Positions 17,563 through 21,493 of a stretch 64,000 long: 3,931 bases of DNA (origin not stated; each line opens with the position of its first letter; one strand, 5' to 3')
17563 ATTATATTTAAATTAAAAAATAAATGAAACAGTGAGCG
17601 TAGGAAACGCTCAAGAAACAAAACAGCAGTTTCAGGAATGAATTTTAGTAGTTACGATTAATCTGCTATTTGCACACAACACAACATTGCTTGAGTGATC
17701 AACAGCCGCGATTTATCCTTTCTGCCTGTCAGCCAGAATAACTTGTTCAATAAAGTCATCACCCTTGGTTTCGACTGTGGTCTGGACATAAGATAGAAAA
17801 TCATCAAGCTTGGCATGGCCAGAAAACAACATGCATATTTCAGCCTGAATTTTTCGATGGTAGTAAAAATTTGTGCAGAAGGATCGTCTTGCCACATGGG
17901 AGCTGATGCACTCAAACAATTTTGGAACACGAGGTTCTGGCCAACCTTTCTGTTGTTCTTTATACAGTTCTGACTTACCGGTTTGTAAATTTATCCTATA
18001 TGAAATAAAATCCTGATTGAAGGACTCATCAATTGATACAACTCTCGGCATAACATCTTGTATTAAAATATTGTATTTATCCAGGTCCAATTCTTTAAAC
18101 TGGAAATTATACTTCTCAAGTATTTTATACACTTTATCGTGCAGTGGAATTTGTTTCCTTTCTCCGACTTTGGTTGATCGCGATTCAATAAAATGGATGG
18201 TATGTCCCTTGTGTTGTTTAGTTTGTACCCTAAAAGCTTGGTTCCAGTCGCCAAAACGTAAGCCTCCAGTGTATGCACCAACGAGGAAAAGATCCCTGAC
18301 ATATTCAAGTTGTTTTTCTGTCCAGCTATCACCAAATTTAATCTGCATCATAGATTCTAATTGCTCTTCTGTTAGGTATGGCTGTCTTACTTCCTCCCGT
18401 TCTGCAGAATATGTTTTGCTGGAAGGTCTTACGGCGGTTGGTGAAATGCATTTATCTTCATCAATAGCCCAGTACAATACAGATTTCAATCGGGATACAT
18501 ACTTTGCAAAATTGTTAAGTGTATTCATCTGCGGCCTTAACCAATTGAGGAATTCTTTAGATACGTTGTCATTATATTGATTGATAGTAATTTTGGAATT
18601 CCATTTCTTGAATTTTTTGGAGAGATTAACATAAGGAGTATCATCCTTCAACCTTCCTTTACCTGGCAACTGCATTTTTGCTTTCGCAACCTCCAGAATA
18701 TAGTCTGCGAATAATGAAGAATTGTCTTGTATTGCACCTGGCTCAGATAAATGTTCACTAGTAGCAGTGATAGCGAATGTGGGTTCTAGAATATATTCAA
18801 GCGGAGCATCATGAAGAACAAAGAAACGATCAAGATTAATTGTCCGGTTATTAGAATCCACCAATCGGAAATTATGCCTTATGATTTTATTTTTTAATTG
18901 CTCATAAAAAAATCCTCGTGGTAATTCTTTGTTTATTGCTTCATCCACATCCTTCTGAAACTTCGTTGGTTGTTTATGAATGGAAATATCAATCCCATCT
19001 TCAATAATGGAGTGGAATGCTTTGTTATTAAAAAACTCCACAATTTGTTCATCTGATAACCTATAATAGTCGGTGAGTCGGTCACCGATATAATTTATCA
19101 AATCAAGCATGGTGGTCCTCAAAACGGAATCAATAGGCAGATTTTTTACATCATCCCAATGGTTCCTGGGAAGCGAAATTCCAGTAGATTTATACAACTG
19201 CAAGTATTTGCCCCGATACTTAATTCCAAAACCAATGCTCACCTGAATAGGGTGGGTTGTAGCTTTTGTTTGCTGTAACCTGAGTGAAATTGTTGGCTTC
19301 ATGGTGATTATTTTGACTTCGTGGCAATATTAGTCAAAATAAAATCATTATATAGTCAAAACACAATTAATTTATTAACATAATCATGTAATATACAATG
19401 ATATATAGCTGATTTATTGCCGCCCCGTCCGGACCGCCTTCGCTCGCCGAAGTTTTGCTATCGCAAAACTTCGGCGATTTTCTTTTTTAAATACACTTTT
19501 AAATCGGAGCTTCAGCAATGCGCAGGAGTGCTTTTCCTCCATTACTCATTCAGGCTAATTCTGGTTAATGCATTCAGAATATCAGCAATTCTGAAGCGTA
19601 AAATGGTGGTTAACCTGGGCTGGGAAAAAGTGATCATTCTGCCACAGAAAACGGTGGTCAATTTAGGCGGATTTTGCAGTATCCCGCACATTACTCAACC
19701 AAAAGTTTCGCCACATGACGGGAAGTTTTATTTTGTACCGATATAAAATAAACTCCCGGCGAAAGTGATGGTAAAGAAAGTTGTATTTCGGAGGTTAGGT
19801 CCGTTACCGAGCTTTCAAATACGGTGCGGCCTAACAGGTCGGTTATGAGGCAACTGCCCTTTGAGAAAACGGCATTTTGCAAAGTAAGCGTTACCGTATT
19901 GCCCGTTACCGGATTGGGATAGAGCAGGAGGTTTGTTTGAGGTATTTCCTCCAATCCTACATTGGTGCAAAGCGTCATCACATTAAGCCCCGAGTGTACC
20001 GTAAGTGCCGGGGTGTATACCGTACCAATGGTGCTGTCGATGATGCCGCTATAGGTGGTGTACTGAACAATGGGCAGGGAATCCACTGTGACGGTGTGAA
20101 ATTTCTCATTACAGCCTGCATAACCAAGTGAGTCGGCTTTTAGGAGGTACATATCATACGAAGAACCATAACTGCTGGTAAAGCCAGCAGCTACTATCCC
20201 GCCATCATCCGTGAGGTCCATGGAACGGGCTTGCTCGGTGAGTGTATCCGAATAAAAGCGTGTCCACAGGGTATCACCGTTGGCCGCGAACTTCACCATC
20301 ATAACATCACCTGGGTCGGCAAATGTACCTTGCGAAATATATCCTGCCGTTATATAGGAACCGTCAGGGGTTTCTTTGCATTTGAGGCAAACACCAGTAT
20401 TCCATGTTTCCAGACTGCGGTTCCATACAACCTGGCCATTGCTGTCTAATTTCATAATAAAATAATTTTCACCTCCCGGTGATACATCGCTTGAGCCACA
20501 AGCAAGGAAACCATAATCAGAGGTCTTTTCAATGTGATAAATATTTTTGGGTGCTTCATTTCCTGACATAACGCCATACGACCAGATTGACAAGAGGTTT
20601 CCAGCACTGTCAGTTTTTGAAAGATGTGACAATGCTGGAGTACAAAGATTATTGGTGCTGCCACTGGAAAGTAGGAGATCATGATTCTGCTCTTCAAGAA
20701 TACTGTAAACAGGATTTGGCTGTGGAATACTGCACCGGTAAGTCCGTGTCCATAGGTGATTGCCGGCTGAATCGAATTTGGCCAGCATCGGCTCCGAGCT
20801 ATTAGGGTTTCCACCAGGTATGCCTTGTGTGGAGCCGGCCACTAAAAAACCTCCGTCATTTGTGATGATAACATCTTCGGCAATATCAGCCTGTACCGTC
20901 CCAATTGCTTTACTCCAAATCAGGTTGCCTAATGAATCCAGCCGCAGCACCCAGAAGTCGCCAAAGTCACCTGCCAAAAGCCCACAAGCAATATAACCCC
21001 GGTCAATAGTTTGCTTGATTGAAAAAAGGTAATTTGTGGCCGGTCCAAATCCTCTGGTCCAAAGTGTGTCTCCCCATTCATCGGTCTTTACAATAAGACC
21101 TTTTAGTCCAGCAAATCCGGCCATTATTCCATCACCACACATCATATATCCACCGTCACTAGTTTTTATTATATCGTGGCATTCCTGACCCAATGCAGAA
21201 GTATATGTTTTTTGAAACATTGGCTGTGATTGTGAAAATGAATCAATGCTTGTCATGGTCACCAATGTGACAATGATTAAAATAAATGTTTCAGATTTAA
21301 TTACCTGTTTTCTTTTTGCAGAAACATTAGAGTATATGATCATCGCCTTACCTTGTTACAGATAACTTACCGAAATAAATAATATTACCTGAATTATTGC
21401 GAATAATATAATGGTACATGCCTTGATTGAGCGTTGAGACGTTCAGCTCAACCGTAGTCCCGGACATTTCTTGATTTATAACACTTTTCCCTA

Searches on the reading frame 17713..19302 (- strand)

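Call 80: search_protein_families(library=pfam, proteins=[window:17713-19302:-], max_evalue=0.001)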
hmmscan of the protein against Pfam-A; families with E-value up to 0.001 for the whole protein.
window:17713-19302:- (529 aa): 1 family
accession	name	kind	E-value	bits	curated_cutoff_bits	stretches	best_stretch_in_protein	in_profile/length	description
PF13102.12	Phage_int_SAM_5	-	1e-06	29.5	22.3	1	198-284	2-87/98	Phage integrase SAM-like domain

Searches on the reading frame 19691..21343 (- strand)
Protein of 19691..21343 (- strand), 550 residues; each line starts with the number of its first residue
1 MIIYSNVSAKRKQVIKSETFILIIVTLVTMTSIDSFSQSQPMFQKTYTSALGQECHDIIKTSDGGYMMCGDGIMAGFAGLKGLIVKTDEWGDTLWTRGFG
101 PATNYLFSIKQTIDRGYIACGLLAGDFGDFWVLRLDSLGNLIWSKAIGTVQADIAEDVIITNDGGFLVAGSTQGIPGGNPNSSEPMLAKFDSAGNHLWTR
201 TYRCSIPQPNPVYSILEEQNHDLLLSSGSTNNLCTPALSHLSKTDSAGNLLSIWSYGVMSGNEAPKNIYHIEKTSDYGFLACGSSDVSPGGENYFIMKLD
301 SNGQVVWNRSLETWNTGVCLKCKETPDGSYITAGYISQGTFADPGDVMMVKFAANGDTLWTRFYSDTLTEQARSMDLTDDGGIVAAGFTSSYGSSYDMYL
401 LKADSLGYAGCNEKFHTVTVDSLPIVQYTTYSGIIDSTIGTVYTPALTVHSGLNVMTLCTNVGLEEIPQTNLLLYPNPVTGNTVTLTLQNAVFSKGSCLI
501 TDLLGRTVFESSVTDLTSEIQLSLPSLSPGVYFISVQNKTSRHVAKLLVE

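Call 80: search_protein_families(library=pfam, proteins=[window:19691-21343:-], max_evalue=0.001)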
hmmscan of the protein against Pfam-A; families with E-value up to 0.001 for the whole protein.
window:19691-21343:- (550 aa): 1 family
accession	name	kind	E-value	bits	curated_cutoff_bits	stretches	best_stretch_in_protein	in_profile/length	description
PF18962.6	Por_Secre_tail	-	1.6e-12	48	27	1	474-549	1-75/75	Secretion system C-terminal sorting domain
